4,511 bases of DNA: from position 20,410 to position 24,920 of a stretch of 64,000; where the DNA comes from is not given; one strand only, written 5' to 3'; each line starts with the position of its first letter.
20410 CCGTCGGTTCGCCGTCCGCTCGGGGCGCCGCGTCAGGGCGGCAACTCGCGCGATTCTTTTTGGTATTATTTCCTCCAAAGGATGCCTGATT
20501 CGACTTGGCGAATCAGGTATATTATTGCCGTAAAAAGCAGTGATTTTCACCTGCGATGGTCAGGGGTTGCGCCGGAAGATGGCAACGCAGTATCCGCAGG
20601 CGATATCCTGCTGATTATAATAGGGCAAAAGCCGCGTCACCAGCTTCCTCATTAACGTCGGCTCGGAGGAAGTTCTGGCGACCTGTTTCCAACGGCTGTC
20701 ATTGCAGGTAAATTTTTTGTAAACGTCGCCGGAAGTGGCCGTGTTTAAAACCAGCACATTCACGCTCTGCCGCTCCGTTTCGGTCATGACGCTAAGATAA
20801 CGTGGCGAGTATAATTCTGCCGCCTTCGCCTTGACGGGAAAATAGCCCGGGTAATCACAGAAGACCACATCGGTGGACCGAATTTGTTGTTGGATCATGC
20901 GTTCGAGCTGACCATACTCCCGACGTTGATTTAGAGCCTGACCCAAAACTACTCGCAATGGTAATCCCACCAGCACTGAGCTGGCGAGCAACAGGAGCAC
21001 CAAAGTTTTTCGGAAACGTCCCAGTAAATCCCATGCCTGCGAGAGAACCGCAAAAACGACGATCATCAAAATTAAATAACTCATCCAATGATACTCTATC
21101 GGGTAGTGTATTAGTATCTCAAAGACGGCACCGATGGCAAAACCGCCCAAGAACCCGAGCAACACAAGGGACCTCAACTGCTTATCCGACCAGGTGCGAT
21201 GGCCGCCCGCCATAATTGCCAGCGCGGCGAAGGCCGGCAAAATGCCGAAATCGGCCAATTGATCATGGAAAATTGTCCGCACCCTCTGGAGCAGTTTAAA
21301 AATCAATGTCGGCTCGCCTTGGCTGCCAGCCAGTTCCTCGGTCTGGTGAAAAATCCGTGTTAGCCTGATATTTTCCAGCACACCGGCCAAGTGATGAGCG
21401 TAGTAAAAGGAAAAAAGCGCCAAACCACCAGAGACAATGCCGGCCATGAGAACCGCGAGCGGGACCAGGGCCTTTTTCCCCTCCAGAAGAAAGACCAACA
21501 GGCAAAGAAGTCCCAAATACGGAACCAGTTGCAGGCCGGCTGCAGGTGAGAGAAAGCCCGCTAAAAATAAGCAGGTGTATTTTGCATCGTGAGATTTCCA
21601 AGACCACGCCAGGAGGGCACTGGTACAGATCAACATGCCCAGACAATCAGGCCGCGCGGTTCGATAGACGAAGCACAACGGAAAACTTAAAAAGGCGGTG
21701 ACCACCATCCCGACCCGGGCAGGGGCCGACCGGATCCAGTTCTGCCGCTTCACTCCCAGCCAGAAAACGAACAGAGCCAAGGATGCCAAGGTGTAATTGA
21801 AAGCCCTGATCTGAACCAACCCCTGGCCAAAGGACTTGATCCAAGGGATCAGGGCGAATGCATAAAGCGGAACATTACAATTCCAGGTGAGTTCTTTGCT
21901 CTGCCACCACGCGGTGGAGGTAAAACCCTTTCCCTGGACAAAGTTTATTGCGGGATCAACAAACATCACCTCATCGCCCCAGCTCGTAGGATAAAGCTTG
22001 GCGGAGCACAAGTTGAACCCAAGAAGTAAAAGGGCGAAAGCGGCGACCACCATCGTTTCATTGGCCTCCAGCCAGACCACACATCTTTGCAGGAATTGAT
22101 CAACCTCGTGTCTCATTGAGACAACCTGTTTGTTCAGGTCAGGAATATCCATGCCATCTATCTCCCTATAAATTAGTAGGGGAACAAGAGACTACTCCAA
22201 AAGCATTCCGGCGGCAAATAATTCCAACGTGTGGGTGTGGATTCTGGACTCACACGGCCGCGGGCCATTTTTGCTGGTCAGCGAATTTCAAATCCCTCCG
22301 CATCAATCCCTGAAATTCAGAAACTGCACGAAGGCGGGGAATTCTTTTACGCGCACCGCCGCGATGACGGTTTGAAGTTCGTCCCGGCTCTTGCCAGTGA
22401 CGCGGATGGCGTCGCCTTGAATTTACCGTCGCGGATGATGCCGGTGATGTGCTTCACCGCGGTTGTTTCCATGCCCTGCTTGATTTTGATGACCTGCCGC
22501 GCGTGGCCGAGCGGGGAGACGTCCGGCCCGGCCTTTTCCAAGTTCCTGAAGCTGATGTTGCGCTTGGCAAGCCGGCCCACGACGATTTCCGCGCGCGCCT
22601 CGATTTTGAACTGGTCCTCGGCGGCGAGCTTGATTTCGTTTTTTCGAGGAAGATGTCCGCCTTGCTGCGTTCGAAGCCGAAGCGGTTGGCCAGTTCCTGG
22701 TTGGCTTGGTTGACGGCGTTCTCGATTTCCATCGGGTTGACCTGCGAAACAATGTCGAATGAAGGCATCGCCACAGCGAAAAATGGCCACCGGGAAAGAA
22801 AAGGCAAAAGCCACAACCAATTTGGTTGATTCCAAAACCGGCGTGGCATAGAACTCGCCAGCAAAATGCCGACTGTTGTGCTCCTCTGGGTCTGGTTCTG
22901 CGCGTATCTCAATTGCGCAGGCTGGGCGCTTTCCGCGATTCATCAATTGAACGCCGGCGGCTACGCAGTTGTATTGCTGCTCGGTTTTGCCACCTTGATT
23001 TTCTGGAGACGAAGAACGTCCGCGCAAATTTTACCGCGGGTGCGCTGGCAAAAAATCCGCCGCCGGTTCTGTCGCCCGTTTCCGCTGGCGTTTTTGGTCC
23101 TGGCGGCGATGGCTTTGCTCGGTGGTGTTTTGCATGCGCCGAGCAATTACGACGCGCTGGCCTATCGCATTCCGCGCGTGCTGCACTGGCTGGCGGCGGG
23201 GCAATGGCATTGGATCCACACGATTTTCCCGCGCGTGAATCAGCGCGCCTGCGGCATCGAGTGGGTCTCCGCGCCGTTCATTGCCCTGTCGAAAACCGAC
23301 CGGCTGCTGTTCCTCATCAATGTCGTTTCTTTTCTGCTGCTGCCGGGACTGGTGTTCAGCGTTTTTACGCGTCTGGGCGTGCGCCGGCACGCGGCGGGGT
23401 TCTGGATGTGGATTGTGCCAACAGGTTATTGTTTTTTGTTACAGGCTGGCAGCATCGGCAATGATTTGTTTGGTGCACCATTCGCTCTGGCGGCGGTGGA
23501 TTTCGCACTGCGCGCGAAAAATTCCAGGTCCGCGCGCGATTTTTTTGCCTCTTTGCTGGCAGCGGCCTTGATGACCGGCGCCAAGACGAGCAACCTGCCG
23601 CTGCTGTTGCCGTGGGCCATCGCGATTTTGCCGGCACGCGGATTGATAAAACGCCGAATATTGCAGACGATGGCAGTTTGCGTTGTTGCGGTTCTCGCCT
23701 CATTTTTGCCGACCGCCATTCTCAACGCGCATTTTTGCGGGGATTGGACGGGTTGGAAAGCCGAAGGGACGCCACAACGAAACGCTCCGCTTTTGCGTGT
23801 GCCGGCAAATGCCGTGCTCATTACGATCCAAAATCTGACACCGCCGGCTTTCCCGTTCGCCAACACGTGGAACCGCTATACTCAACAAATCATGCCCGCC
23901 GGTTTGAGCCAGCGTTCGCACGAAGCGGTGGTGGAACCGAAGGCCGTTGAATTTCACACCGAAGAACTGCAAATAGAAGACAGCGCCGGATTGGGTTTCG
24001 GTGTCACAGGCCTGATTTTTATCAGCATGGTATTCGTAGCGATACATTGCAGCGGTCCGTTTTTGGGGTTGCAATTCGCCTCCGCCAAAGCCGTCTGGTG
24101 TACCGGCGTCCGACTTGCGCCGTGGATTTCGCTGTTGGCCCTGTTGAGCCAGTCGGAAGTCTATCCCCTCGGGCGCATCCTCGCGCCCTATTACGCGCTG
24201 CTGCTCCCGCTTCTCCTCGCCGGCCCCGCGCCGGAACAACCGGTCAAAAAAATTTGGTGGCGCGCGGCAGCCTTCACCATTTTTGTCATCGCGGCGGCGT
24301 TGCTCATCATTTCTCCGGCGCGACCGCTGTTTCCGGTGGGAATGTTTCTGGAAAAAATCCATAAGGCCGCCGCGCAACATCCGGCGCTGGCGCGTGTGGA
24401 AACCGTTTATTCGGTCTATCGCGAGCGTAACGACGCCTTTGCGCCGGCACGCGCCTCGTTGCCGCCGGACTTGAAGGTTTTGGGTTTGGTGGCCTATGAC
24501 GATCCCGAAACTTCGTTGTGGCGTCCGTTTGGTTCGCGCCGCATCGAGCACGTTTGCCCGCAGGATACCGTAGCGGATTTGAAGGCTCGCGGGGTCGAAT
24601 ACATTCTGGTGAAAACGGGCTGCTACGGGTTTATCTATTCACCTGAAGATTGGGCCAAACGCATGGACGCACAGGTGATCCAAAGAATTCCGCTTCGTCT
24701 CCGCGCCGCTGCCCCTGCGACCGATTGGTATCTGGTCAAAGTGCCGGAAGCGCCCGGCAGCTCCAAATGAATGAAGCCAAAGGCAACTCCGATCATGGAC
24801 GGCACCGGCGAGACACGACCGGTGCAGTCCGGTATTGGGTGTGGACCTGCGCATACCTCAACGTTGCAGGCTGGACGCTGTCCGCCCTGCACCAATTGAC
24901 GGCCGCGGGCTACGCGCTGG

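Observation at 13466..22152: Amino-sugar locus coupling a private KASIII-ACP-ketoreductase module to an Arn/Wbp-like nucleotide-sugar pathway and a GT-C transferase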

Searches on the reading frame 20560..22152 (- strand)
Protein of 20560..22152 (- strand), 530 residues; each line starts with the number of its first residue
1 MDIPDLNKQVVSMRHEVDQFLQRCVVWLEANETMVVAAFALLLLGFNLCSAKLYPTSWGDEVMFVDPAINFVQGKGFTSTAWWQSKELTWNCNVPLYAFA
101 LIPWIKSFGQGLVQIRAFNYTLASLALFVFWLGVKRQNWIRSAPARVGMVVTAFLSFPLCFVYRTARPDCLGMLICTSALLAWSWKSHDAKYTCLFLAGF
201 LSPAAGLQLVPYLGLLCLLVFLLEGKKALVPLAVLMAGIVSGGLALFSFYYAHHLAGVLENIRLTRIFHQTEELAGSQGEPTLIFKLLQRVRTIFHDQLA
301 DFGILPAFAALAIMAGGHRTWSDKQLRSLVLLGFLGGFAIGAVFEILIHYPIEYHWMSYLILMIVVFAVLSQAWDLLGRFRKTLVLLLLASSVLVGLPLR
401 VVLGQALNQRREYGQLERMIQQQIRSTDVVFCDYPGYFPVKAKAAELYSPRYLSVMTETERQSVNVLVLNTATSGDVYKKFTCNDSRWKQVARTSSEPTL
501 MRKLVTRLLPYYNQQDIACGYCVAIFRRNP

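Call 3: search_protein_families(library=pfam, proteins=[window:20560-22152:-])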
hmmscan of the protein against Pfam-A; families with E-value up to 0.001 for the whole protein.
window:20560-22152:- (530 aa): 0 families

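Call 4: search_protein_families(library=ncbifam, proteins=[window:20560-22152:-])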
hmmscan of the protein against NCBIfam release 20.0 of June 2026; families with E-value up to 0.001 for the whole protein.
window:20560-22152:- (530 aa): 0 families

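Call 7: search_protein_families(library=pfam, proteins=[window:20560-22152:-], max_evalue=1)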
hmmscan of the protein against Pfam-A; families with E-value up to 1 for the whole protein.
window:20560-22152:- (530 aa): 1 family
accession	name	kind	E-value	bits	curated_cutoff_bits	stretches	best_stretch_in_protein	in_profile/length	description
PF11168.14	DUF2955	-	0.013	15.9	25.5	1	303-389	24-109/140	Protein of unknown function (DUF2955)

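Call 40: search_protein_representatives(protein=window:20560-22152:-)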
Query: 530 residues. Proteins with E-value up to 0.001 (for the whole library): 753; up to 1e-10: 557; up to 1e-30: 226. The best 150 are listed.
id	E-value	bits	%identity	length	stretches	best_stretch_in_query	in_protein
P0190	5.2e-166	569.8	52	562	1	25-530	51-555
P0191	5.5e-81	289.3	37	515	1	32-529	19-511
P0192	1.1e-63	232.2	33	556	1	32-474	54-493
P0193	4.1e-63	230.3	33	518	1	21-528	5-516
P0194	7.9e-55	203.0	33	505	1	35-471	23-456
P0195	8.0e-54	199.6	35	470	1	42-474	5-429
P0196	2.2e-53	198.2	36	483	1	31-470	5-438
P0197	3.8e-53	197.4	33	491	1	30-508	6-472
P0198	5.1e-53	197.0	33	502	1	37-474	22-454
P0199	8.5e-52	192.9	31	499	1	35-489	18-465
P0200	8.8e-52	192.9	34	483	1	29-471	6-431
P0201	1.3e-51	192.3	30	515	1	41-529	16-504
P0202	1.3e-51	192.3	32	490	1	37-477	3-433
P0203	5.6e-51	190.2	30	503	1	32-492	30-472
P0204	4.4e-50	187.3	33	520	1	32-470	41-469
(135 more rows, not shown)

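Call 43: search_protein_families(library=pfam, alignment_id=A2, max_evalue=0.01)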
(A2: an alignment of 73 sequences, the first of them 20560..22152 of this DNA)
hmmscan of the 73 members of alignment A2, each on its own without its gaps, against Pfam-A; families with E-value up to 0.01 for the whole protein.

A. member 1, window:20560-22152:- (530 aa): 0 families

B. families by the number of members that match (of 73 scanned): 2 families
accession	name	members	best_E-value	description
PF13231.12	PMT_2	4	1.3e-05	Dolichyl-phosphate-mannose-protein mannosyltransferase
PF07681.17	DoxX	1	0.0074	DoxX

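Call 44: search_solved_structures(query=A2, max_evalue=10, show_alignments=2)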
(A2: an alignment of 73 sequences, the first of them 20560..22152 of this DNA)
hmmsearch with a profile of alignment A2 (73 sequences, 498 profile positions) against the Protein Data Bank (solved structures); distinct sequences matched with E-value up to 10: 8.
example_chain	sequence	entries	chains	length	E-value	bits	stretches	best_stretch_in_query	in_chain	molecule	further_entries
7mcd_A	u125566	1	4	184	0.014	17.2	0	422-455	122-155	AI-designed TIM-barrel F15C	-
5l22_B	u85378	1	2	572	0.15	13.8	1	232-349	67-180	ABC transporter (HlyB subfamily)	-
5c6f_A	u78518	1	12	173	0.3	12.8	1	375-431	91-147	Bacterial non-heme ferritin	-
25ho_A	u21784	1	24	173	0.39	12.4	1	375-431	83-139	Bacterial non-heme ferritin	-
3bve_A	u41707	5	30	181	0.42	12.3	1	375-431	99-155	Ferritin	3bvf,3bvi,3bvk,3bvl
3egm_A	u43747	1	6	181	0.43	12.3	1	375-431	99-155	Ferritin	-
5u1a_A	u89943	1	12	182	2.1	10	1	375-431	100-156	Ferritin,MtrE protein chimera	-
5u1b_A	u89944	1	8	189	2.3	9.9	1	375-431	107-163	MtrE protein,Ferritin chimera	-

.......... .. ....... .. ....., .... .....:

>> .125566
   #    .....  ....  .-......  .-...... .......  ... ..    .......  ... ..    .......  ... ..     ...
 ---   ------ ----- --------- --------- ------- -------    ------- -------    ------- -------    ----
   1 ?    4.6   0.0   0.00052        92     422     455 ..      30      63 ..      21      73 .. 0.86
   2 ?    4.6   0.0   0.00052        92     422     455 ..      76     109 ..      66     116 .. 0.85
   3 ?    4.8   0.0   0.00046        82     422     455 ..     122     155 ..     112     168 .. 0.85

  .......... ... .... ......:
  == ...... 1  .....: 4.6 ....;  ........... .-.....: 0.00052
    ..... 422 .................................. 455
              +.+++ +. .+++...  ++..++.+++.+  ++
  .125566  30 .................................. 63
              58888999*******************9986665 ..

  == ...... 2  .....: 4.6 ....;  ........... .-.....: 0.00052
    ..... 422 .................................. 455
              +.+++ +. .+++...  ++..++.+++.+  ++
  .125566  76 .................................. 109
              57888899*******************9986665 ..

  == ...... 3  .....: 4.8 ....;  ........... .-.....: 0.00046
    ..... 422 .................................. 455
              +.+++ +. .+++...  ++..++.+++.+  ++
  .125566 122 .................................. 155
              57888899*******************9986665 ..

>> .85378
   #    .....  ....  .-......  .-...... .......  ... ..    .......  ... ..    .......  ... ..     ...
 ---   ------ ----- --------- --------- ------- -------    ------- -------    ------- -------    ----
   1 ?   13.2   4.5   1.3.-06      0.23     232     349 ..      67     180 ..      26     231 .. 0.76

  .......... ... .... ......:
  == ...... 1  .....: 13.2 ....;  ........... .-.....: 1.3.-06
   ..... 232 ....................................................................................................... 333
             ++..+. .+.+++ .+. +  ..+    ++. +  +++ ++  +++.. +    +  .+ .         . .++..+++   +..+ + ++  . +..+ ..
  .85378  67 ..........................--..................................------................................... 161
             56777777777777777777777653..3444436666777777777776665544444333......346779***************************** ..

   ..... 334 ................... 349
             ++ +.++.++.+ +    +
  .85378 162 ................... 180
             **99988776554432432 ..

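Call 47: predict_structure(alignment_id=A2)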
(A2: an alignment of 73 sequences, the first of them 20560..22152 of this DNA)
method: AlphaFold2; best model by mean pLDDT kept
length: 530 residues; sequences in the alignment: 73
mean_pLDDT: 94.6   pTM: 0.93
mean pLDDT of the five models: 94.6, 92.9, 92.9, 92.8, 92.8
residues with pLDDT >= 90: 459; 70-90: 68; 50-70: 2; < 50: 1
segments of 3 or more residues with pLDDT < 50: none
pLDDT, mean of each block of 10 residues (from residue 1): 72 92 96 98 98 94 98 98 94 96 98 98 99 98 98 98 96 98 98 98 97 97 97 98 96 88 86 85 91 92 96 96 96 95 92 96 98 96 98 96 93 97 98 97 98 96 97 90 92 90 91 83 95
secondary structure, 60 per line:
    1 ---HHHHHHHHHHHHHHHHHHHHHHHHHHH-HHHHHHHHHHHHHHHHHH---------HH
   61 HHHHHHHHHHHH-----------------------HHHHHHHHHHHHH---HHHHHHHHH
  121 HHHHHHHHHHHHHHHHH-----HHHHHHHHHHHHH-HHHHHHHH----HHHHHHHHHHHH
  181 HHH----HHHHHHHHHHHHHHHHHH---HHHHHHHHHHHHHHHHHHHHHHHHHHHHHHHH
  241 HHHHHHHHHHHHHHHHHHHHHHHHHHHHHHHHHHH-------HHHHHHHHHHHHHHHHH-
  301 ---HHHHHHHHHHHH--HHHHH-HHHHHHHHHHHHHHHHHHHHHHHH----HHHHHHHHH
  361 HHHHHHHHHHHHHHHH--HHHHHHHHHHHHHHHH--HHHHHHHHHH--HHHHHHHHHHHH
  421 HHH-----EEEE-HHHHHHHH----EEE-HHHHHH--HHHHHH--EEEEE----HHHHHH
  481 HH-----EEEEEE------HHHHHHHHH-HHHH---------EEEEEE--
elements in order: H4-30 H32-49 H59-72 H96-108 H112-137 H143-155 H157-164 H169-183 H188-205 H209-275 H283-299 H304-315 H318-322 H324-347 H352-376 H379-394 H397-406 H409-423 E429-432 H434-441 E446-448 H450-455 H458-463 E466-470 H475-482 E488-493 H500-508 H510-513 E523-528

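Call 53: fold_search(model_id=the predicted structure, library=pdb)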
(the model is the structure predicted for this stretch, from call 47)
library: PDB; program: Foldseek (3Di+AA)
matches with E <= 10: 310; with E <= 0.001: 18
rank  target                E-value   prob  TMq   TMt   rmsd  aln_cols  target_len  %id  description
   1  9s6t_A                1.7e-07  1.00  0.58  0.63   6.6       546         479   12  Ternary cryo-EM structure of chicken ALG12 with Dol25-PP-GlcNAc2Man7, Dol25-P-Man, and Fab (released 2026-03-18)
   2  9s6u_A                2.2e-06  1.00  0.51  0.50   8.2       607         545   14  Ternary cryo-EM structure of human ALG9 with Dol25-PP-GlcNAc2Man8, Dol25-P-Man and Fab (released 2026-03-18)
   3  5f15                  5.2e-06  1.00  0.53  0.52   8.9       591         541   11  Crystal Structure of ArnT from Cupriavidus metallidurans bound to Undecaprenyl phosphate (released 2016-02-17)
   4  9s6s_A                5.4e-06  1.00  0.56  0.55   7.7       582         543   16  Ternary cryo-EM structure of human ALG9 with Dol25-PP-GlcNAc2Man6, Dol25-P-Man and Fab (released 2026-03-18)
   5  5ezm                  1.2e-05  1.00  0.56  0.56   8.4       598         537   13  Crystal Structure of ArnT from Cupriavidus metallidurans in the apo state (released 2016-02-17)
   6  6gxc_A                1.4e-05  1.00  0.44  0.35  10.1       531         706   11  Bacterial oligosaccharyltransferase PglB in complex with an inhibitory peptide and a reactive lipid-linked oligosaccha (released 2018-11-14)
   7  7oci_F                1.4e-05  1.00  0.47  0.41  14.7       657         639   11  Cryo-EM structure of yeast Ost6p containing oligosaccharyltransferase complex (released 2022-02-16)
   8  5ogl_A                2.5e-05  1.00  0.44  0.34  10.2       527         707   11  Structure of bacterial oligosaccharyltransferase PglB in complex with an acceptor peptide and an lipid-linked oligosac (released 2017-10-25)
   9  6ftg_5                2.5e-05  1.00  0.49  0.42  14.9       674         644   11  Subtomogram average of OST-containing ribosome-translocon complexes from canine rough microsomal membranes (released 2018-03-21)
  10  6ezn_F                2.7e-05  1.00  0.48  0.41  14.8       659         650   13  Cryo-EM structure of the yeast oligosaccharyltransferase (OST) complex (released 2018-01-17)
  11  8b6l_I                8.2e-05  1.00  0.44  0.36  16.8       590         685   13  Subtomogram average of the human Sec61-TRAP-OSTA-translocon (released 2022-12-07)
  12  3rce_A                1.2e-04  1.00  0.42  0.35  12.2       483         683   12  Bacterial oligosaccharyltransferase PglB (released 2011-06-15)
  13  9n9j_I                1.4e-04  1.00  0.46  0.37  15.3       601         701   12  Structure of a GRP94 folding intermediate engaged with a CCDC134- and FKBP11-bound secretory translocon (released 2025-11-19)
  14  7zli_A                2.0e-04  1.00  0.41  0.34  14.8       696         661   11  Cryo-EM structure of C-mannosyltransferase CeDPY19, in complex with Dol25-P-Man and bound to CMT2-Fab and anti-Fab nan (released 2023-01-11)
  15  8if8_B                2.6e-04  1.00  0.46  0.41   9.2       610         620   12  Arabinosyltransferase AftA (released 2023-05-31)
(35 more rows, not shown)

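Call 71: find_encoding_contigs(protein=P0191, flank=8000, max_places=2)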
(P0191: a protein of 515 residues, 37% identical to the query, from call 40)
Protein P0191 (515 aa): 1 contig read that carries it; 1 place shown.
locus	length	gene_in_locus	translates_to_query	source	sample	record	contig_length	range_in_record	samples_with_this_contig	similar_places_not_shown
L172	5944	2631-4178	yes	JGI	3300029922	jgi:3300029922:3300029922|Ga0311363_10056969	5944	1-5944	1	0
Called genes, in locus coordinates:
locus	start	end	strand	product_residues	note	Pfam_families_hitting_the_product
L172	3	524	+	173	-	?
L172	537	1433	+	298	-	PF01370:Epimerase, PF04321:RmlD_sub_bind (weak), PF02719:Polysacc_synt_2 (weak)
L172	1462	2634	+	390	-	PF09594:GT87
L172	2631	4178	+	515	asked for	-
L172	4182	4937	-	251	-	PF06271:RDD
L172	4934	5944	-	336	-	?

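Call 72: find_encoding_contigs(protein=P0193, flank=8000, max_places=2)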
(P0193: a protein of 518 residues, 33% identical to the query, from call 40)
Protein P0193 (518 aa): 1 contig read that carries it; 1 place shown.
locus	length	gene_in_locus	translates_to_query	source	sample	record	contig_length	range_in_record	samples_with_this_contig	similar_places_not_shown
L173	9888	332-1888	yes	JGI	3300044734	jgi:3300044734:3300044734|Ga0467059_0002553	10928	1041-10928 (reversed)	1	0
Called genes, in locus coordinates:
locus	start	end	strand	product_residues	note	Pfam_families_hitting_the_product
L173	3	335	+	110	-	?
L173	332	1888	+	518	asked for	-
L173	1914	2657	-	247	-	PF00535:Glycos_transf_2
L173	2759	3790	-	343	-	PF03385:STELLO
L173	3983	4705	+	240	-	PF02616:SMC_ScpA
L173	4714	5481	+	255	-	PF04079:SMC_ScpB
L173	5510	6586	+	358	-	PF01817:CM_2, PF01842:ACT (faint), PF00800:PDT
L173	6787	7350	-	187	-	PF05685:Uma2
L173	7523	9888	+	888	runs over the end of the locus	-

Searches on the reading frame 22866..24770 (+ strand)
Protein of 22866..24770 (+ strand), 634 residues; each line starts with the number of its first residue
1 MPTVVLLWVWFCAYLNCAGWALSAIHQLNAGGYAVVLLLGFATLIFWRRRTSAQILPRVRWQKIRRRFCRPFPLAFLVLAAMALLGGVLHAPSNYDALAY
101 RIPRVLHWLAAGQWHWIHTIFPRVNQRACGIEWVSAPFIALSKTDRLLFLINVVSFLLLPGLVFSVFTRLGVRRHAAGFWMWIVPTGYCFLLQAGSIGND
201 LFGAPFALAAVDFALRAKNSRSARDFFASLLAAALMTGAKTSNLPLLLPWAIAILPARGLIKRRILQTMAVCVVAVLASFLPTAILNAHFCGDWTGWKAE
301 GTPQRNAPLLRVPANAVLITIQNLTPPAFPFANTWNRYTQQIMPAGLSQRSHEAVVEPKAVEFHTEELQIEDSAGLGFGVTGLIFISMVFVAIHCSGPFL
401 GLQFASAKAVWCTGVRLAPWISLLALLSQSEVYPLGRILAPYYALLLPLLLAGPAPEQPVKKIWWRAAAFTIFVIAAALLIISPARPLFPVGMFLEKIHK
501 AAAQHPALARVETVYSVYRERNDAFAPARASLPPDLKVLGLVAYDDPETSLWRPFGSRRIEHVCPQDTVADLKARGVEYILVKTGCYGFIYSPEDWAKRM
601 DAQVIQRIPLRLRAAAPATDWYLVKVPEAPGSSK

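Call 7: search_protein_families(library=pfam, proteins=[window:22866-24770:+], max_evalue=1)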
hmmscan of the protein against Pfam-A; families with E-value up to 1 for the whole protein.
window:22866-24770:+ (634 aa): 1 family
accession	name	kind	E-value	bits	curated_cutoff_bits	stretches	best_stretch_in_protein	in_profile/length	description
PF17459.7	DUF5422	-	0.7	10.5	25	0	226-283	37-93/153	Family of unknown function (DUF5422)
